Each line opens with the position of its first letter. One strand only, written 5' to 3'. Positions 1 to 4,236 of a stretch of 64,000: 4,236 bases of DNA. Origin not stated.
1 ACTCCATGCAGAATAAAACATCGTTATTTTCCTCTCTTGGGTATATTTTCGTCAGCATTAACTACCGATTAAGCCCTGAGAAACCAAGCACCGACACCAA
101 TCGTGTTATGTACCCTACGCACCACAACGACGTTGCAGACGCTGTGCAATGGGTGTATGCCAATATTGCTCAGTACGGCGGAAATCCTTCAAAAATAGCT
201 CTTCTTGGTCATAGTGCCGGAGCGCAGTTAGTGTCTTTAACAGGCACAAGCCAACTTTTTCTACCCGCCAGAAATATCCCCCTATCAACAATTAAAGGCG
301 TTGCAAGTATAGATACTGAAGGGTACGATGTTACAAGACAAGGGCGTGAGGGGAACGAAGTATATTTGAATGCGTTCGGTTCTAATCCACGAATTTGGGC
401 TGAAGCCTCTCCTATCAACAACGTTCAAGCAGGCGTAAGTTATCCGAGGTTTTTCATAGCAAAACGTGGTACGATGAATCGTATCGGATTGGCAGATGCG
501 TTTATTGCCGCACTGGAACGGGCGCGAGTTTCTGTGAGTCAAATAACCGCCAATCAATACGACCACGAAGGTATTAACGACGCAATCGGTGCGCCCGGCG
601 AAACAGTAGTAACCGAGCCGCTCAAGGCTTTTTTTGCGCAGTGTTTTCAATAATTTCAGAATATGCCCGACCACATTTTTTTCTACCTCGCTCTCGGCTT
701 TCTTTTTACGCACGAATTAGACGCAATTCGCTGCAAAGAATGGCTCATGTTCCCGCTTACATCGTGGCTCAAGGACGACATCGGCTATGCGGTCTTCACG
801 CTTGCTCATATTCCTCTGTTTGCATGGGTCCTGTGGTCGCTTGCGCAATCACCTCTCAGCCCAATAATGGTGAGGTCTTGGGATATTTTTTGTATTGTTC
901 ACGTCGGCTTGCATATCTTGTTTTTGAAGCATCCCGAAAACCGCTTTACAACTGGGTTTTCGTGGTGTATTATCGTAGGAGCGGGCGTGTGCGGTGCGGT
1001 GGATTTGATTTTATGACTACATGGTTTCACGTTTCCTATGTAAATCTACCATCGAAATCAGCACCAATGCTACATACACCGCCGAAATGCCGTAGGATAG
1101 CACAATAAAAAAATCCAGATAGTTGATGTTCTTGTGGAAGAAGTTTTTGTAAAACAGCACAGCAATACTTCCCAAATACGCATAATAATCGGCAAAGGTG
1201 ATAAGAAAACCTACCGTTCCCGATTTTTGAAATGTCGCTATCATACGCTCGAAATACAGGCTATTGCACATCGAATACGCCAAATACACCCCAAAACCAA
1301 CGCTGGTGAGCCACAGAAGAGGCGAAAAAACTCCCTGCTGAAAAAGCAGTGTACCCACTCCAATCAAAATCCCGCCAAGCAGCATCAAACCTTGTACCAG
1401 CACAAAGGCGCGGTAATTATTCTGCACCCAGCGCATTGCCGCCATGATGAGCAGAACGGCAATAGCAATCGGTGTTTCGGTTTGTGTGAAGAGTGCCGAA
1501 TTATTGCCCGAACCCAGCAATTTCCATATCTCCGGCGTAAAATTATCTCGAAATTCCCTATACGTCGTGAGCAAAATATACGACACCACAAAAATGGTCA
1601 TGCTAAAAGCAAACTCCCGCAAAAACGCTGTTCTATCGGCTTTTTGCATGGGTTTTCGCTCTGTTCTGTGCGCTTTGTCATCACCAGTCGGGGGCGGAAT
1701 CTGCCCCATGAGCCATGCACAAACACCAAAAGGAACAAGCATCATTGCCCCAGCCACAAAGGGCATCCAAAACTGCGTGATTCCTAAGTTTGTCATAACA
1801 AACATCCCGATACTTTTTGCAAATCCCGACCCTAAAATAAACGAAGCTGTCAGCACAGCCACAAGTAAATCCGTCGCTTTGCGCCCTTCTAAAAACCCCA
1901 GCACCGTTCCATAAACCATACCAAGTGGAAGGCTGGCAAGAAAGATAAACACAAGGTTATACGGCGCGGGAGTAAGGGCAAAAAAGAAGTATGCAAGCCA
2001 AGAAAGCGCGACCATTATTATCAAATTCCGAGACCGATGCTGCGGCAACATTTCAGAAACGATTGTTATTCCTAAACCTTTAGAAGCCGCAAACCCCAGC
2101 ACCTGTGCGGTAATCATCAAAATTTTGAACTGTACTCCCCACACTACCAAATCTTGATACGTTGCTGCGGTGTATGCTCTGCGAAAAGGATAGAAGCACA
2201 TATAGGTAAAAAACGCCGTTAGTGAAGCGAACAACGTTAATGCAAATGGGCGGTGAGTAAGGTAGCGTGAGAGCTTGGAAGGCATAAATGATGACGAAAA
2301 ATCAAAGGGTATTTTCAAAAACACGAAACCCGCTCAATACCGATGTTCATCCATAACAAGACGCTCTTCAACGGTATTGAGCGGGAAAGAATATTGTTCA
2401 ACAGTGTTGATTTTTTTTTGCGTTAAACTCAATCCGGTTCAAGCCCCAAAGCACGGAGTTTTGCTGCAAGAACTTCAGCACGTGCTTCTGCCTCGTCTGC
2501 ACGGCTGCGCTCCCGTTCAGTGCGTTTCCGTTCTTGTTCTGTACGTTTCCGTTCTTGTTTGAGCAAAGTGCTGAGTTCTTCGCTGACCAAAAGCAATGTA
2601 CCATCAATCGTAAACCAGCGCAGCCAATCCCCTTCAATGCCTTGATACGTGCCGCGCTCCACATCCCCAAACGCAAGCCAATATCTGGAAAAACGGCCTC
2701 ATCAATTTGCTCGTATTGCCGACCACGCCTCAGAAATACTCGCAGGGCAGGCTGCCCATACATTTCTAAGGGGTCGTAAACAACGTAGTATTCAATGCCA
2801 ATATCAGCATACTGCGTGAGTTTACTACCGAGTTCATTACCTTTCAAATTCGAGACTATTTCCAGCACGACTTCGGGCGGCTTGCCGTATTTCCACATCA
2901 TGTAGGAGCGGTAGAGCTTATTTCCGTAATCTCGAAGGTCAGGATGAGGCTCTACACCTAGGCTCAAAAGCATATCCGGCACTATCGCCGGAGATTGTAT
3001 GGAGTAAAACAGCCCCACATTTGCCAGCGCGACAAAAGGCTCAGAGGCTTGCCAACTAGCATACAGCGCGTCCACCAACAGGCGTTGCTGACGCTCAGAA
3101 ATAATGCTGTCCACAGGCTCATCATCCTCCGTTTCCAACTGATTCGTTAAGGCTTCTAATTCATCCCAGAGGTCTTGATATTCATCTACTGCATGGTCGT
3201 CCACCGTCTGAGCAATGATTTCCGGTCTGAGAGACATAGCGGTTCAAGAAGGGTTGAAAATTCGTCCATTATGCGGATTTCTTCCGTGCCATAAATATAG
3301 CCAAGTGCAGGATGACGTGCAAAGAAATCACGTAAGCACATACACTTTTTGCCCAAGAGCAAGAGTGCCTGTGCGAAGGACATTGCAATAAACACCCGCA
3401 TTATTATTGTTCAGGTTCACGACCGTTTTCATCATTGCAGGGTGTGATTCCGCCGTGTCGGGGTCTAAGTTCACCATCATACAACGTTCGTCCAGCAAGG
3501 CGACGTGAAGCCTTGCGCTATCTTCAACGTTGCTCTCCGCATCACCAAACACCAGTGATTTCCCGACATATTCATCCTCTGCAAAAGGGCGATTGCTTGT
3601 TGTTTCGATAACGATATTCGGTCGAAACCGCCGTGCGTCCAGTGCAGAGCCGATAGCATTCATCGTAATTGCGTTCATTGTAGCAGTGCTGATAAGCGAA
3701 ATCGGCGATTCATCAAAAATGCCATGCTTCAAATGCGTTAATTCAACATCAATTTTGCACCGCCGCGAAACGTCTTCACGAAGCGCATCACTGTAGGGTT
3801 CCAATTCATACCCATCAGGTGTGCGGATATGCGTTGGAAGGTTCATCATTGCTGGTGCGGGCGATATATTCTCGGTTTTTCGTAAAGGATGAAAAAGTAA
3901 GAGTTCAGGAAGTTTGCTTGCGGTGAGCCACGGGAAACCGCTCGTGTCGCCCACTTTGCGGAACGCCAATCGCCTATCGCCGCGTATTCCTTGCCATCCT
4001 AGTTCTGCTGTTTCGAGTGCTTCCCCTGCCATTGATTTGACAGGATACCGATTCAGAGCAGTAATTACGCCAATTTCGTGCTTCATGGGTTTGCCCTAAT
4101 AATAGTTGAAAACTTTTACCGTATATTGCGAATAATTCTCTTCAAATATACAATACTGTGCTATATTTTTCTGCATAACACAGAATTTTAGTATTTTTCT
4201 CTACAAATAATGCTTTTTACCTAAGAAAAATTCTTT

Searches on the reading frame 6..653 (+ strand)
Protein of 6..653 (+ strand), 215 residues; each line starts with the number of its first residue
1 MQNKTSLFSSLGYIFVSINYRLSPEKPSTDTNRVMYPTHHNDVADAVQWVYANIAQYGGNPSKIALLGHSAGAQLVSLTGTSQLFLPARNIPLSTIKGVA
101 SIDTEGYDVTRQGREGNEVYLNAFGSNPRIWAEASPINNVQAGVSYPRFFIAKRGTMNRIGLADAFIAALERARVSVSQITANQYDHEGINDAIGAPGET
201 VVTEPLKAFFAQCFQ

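Call 85: search_protein_families(library=pfam, proteins=[window:6-653:+], max_evalue=0.0001)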
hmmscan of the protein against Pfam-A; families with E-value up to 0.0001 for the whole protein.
window:6-653:+ (215 aa): 4 families
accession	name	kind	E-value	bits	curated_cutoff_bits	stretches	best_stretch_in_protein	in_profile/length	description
PF20434.5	BD-FAE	-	2e-15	57.4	26.8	1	6-83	41-110/215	BD-FAE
PF00135.34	COesterase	-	1.9e-13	50.7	27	1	4-82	124-203/515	Carboxylesterase family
PF07859.19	Abhydrolase_3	-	4.5e-13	49.9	25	1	7-79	24-88/210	alpha/beta hydrolase fold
PF00326.27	Peptidase_S9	-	1.8e-08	34.6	22.6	1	3-87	5-91/213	Prolyl oligopeptidase family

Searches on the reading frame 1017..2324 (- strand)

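Call 85: search_protein_families(library=pfam, proteins=[window:1017-2324:-], max_evalue=0.0001)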
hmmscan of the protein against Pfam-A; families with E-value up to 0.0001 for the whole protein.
window:1017-2324:- (435 aa): 1 family
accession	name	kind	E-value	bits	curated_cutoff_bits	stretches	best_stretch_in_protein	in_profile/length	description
PF18943.6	DUF5690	-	1.1e-137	459.4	25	1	50-431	1-382/382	Family of unknown function (DUF5690)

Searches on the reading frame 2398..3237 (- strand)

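Call 85: search_protein_families(library=pfam, proteins=[window:2398-3237:-], max_evalue=0.0001)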
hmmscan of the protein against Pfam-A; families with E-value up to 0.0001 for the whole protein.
window:2398-3237:- (279 aa): 1 family
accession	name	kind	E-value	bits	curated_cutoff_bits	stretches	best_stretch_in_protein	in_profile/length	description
PF05685.18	Uma2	-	4.2e-11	43.1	27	1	45-178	30-149/172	Putative restriction endonuclease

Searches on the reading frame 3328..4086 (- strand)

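Call 85: search_protein_families(library=pfam, proteins=[window:3328-4086:-], max_evalue=0.0001)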
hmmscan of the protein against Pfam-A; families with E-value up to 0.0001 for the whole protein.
window:3328-4086:- (252 aa): 2 families
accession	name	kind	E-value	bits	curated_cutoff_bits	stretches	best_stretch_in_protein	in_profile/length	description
PF03473.23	MOSC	-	1.2e-15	58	22.7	1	120-249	3-120/120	MOSC domain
PF03476.21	MOSC_N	-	1.4e-06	28.6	25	1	6-69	2-62/119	MOSC N-terminal beta barrel domain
